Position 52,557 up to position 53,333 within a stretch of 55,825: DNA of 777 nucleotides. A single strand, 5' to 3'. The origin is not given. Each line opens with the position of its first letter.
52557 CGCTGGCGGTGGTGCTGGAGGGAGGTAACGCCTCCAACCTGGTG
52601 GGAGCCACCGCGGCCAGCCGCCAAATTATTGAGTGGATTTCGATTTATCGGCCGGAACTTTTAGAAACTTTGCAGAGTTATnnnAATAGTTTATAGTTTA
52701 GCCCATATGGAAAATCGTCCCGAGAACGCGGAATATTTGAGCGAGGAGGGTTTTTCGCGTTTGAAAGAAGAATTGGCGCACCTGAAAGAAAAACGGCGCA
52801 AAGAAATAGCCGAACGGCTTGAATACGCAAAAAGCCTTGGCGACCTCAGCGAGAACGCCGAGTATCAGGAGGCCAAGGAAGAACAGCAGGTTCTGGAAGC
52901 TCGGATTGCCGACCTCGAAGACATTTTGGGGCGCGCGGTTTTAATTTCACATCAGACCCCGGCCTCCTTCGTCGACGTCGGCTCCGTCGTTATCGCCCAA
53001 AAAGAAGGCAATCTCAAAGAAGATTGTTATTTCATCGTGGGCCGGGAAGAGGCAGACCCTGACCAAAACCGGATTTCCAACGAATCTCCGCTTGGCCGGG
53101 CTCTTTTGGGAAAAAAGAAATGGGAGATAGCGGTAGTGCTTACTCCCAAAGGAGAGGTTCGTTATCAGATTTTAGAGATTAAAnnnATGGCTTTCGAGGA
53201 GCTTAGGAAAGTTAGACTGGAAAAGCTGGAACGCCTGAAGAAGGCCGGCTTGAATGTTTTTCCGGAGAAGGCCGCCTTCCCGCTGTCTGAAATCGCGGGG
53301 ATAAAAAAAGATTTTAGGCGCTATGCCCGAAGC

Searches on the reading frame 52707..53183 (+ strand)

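Call 105: search_protein_families(library=pfam, proteins=[window:52707-53183:+], max_evalue=0.0001)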
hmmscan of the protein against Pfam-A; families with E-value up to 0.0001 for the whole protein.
window:52707-53183:+ (159 aa): 2 families
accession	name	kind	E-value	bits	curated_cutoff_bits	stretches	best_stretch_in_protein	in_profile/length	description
PF03449.20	GreA_GreB_N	-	4.6e-25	88.1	24.5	1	10-78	2-70/71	Transcription elongation factor, N-terminal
PF01272.25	GreA_GreB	-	8.8e-21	74.1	26.9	1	86-159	3-76/77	Transcription elongation factor, GreA/GreB, C-term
